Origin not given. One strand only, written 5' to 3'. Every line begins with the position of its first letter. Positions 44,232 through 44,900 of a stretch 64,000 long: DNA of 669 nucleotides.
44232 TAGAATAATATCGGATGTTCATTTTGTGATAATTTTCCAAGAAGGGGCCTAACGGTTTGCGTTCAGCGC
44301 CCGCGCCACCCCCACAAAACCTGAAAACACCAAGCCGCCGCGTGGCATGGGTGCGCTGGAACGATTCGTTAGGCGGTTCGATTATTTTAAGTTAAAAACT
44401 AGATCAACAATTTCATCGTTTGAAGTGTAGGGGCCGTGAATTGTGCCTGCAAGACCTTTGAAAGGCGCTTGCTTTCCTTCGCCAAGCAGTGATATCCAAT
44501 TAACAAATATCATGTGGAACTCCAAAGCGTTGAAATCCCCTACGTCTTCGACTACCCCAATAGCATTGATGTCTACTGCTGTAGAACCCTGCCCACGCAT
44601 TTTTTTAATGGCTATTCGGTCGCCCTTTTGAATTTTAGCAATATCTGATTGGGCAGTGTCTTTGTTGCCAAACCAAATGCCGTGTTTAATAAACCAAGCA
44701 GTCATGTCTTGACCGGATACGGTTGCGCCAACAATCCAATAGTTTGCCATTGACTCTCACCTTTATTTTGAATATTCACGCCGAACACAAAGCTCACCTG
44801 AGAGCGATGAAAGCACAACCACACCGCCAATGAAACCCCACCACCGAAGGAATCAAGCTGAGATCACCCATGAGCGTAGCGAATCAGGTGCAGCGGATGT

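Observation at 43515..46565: Degenerate chromosomal integron: intI remnant plus at least three attC sites and leftward cassettes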

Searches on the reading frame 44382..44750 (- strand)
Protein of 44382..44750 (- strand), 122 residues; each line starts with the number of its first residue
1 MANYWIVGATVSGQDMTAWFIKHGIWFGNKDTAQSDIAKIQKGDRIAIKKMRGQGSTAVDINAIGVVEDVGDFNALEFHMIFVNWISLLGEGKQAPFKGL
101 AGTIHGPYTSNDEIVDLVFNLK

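Call 11: search_protein_families(library=pfam, proteins=[window:44382-44750:-], max_evalue=1)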
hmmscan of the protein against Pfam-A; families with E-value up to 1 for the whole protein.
window:44382-44750:- (122 aa): 1 family
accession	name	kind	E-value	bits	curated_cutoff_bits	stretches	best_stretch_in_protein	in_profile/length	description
PF02213.21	GYF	-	0.19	11.9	25.7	0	101-111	7-17/45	GYF domain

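Call 12: search_protein_families(library=ncbifam, proteins=[window:44382-44750:-], max_evalue=1)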
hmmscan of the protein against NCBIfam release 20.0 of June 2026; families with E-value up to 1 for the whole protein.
window:44382-44750:- (122 aa): 1 family
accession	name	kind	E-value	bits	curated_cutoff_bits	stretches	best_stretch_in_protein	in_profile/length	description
NF002008.0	PRK00809.1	subfamily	0.0063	16.2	139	1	3-73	2-68/146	hypothetical protein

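Call 13: search_protein_families(library=padloc, proteins=[window:44382-44750:-], max_evalue=1)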
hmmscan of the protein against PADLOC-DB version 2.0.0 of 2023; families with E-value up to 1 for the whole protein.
window:44382-44750:- (122 aa): 0 families

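Call 14: search_protein_families(library=phrogs, proteins=[window:44382-44750:-], max_evalue=1)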
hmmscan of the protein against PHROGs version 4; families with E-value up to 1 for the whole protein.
window:44382-44750:- (122 aa): 0 families

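Call 20: find_homologous_proteins(query=window:44382-44750:-)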
Query window:44382-44750:- (122 aa): 7 proteins with E <= 0.001 among 11 candidates.
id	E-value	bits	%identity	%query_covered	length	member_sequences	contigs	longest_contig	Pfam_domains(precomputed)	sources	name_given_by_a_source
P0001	2.6e-76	271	100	100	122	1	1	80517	-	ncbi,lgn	-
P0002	1.8e-67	243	87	100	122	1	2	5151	-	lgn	-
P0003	1.2e-48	182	67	99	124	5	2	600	-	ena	-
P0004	1.5e-48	182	67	99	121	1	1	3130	-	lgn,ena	-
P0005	3.9e-30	122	51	86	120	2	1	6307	-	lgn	-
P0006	1.9e-14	72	44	93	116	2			-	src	-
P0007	1.5e-13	69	40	98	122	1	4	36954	-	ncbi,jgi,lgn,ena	jgi:hypothetical protein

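Call 22: find_encoding_contigs(protein=P0002, flank=10000, max_places=6)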
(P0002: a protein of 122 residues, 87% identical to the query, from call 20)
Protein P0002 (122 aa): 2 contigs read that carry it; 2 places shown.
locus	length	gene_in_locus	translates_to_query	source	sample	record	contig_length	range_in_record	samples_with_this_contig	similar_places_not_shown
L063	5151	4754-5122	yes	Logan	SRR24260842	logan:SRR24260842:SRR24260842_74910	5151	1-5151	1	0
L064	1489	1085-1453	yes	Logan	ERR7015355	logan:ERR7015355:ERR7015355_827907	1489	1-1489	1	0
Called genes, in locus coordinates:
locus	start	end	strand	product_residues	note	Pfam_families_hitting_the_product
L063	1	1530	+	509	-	?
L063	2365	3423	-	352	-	PF01548:DEDD_Tnp_IS110, PF02371:Transposase_20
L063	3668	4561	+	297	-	PF08867:FRG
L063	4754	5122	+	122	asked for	-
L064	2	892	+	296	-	?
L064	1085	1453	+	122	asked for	-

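Call 23: find_encoding_contigs(protein=P0007, flank=10000, max_places=6)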
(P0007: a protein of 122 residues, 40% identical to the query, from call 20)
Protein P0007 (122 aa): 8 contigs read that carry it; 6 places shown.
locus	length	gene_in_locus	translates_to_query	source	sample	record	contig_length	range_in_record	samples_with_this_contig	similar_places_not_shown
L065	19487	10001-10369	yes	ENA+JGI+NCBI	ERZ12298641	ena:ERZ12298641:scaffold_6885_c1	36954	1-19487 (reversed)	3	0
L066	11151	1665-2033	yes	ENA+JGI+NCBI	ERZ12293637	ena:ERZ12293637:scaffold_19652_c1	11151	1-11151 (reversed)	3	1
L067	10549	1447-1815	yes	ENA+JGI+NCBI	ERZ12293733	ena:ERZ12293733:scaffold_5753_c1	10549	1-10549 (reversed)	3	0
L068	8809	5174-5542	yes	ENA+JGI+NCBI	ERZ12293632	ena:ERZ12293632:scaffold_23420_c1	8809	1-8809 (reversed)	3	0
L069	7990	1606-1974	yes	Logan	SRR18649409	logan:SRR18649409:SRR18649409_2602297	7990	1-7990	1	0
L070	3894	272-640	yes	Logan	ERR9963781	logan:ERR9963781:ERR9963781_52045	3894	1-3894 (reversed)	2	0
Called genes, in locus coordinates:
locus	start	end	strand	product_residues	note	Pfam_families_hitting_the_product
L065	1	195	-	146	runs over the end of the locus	-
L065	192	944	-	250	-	PF01656:CbiA (weak)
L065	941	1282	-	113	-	-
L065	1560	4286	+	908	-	PF08751:TrwC, PF09848:SLFN-g3_helicase (faint), PF13245:AAA_19 (weak), PF13604:AAA_30, PF13538:UvrD_C_2 (faint)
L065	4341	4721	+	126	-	-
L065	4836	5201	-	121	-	-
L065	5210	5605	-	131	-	PF12728:HTH_17 (weak)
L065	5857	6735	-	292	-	PF06414:Zeta_toxin (weak)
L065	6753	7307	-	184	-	-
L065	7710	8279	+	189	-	PF02810:SEC-C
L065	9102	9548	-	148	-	-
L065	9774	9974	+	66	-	-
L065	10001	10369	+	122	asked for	-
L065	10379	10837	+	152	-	-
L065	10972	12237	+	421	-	-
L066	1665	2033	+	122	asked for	-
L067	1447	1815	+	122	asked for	-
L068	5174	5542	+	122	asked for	-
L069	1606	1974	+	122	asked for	-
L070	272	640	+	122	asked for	-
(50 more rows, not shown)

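Call 24: find_encoding_contigs(protein=P0005, flank=10000, max_places=6)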
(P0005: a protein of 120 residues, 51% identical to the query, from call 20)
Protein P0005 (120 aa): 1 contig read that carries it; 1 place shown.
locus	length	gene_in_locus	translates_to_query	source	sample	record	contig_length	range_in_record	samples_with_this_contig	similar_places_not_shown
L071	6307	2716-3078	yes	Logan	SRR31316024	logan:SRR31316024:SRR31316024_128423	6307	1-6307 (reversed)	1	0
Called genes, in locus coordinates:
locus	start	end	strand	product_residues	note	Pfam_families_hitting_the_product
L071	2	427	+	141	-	?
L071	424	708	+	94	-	-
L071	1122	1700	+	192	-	PF02586:SRAP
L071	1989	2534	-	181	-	-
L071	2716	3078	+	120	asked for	-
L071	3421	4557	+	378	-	PF12146:Hydrolase_4, PF00561:Abhydrolase_1, PF12697:Abhydrolase_6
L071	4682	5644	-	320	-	PF12852:Cupin_6, PF00165:HTH_AraC (weak), PF12833:HTH_18, PF00165:HTH_AraC (weak)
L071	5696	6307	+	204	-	?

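Call 27: find_encoding_contigs(protein=P0004, flank=10000, max_places=6)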
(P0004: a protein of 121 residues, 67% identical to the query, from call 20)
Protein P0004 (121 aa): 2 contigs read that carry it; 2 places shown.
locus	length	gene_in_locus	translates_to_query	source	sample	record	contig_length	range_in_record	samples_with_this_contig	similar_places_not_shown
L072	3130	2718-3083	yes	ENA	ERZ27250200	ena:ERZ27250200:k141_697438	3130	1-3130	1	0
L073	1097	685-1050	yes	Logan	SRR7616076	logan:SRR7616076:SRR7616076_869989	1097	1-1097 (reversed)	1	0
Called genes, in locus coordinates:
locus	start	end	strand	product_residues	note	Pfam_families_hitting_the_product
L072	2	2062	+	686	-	?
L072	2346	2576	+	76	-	-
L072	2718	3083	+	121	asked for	-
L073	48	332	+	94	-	PF04365:BrnT_toxin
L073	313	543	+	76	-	-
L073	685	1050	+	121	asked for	-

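Call 29: find_encoding_contigs(protein=P0001, flank=10000, max_places=6)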
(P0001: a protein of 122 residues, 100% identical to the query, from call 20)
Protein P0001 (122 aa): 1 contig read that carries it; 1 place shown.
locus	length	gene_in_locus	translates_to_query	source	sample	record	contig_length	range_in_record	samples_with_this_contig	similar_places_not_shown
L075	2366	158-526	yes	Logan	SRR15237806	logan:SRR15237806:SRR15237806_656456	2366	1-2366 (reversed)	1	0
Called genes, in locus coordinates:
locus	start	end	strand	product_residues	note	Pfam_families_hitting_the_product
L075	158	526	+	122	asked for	-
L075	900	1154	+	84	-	-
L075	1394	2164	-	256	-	PF00149:Metallophos, PF12850:Metallophos_2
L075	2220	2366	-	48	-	?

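Call 67: search_solved_structures(query=A5, max_evalue=10)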
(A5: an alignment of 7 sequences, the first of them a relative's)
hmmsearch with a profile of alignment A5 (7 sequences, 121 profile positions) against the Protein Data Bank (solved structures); distinct sequences matched with E-value up to 10: 3.
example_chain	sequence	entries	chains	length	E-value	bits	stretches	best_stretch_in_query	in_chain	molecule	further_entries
2kw3_A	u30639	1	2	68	0.35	14.3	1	48-84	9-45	DNA-binding protein RFX5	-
4pl8_H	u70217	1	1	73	2.2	11.8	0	30-54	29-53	Thymosin beta-4,Protein cordon-bleu,Thymosin beta-4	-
6g6o_A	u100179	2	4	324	8.2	9.9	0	11-64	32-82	Ika8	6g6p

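Call 74: predict_structure(alignment_id=A5)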
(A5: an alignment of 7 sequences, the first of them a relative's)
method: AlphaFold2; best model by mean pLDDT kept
length: 122 residues; sequences in the alignment: 7
mean_pLDDT: 87.2   pTM: 0.82
mean pLDDT of the five models: 87.2, 84.7, 84.1, 76.4, 59.4
residues with pLDDT >= 90: 53; 70-90: 61; 50-70: 8; < 50: 0
segments of 3 or more residues with pLDDT < 50: none
pLDDT, mean of each block of 10 residues (from residue 1): 89 88 89 84 94 84 96 80 94 80 84 88 70
secondary structure, 60 per line:
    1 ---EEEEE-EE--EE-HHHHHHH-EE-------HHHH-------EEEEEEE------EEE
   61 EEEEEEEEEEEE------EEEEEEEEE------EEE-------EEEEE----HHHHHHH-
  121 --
elements in order: E4-8 H17-23 H34-37 E45-51 E58-72 E79-87 E94-96 E104-108 H113-119

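Call 76: fold_search(model_id=the predicted structure, library=pdb)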
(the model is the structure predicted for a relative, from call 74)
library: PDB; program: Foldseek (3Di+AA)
matches with E <= 10: 697; with E <= 0.001: 0
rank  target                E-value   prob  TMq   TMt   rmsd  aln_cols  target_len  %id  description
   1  2p5d                  1.3e-03  1.00  0.61  0.53   7.9       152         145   14  Crystal structure of MJECL36 from Methanocaldococcus jannaschii DSM 2661 (released 2007-09-18)
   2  4u8t_E                6.7e-03  0.99  0.41  0.34   5.3        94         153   12  Crystal structure of YTH domain of Zygosaccharomyces rouxii MRB1 protein in complex with N6-Methyladenosine RNA (released 2014-09-10)
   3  2ar1                  7.6e-03  1.00  0.47  0.38   4.9       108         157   12  Structure of Hypothetical protein from Leishmania major (released 2005-08-30)
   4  1wmm                  9.1e-03  1.00  0.45  0.39   7.1       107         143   13  Crystal structure of PH1033 from Pyrococcus horikoshii Ot3 (released 2005-08-23)
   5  2gbs_MODEL_1_A        9.1e-03  1.00  0.45  0.39   4.4        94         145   17  NMR structure of Rpa0253 from Rhodopseudomonas palustris. Northeast structural genomics consortium target RpR3 (released 2006-04-11)
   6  6fpx_E                9.1e-03  0.99  0.44  0.32   6.0       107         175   18  Structure of S. pombe Mmi1 in complex with 11-mer RNA (released 2018-05-09)
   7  9h2y_B                1.5e-02  0.98  0.42  0.34   6.7       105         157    7  Crystal structure of YTHDC1 in complex with AI_056 (released 2025-08-27)
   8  9szp_A                1.6e-02  0.98  0.51  0.47   6.0       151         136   12  Crystal structure of the human YTHDC2 YTH domain in complex with m6A DNA (released 2026-04-01)
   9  7z93_A                1.6e-02  0.96  0.42  0.36   6.4       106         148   14  Crystal structure of YTHDF2 with compound YLI_DF_022 (released 2022-03-30)
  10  6zda_A                1.8e-02  0.98  0.44  0.34   5.8       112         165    7  Crystal structure of YTHDC1 M438A mutant complex with m6A (released 2021-01-13)
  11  5h8a_B                1.9e-02  0.99  0.44  0.33   5.2        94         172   19  Mmi1 YTH domain (released 2016-01-13)
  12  6t0d_A                1.9e-02  0.98  0.45  0.37   5.3       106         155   10  Crystal structure of YTHDC1 with fragment 27 (DHU_DC1_256) (released 2020-03-04)
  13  5dnp_B                2.0e-02  0.97  0.42  0.39   5.1        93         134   17  Crystal structure of Mmi1 YTH domain (released 2016-04-06)
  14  6zd8_B                2.0e-02  0.97  0.41  0.34   6.4       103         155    7  Crystal structure of YTHDC1 T379V mutant (released 2021-01-13)
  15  4rdn_B                2.0e-02  0.96  0.39  0.33   7.2        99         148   15  Structure of YTH-YTHDF2 in complex with m6A (released 2014-12-24)
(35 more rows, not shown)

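Call 81: find_related_loci(query=A5, collection=metagenome_contigs, flank=10000)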
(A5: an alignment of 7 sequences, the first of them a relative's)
Query A5 (122 aa) in metagenome_contigs; peptide patterns used: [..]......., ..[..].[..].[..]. (x = any residue, [..] = any of these).
373 stretches matched a pattern; 185 encode a relative of the query (tblastn E <= 1e-3); the best 80 are kept; 80 distinct loci.
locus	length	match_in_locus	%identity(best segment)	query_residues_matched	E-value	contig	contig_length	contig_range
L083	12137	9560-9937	55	1-121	1e-42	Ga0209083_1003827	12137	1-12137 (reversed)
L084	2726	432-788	50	2-121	7e-37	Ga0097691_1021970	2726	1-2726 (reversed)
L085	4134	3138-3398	56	22-105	1e-29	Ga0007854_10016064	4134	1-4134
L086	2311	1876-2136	56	22-105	1e-29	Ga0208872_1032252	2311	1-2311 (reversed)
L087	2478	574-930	44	1-119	3e-24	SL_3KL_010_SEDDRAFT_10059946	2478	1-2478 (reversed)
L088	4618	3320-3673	37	1-121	8e-24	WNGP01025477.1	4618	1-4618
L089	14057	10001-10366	42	1-121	1e-23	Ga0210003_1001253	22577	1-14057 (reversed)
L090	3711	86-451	43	1-121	1e-23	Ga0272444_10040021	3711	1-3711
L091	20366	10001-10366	42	1-121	3e-23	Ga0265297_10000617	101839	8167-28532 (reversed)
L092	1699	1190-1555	42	1-121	9e-23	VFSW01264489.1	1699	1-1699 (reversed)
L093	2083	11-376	39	1-121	1e-22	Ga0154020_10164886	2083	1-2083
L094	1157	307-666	39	1-119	1e-22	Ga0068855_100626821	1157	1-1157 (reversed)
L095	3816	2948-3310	44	3-121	3e-22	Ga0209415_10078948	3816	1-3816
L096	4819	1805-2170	42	1-121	4e-22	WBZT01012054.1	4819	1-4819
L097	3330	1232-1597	41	1-121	6e-22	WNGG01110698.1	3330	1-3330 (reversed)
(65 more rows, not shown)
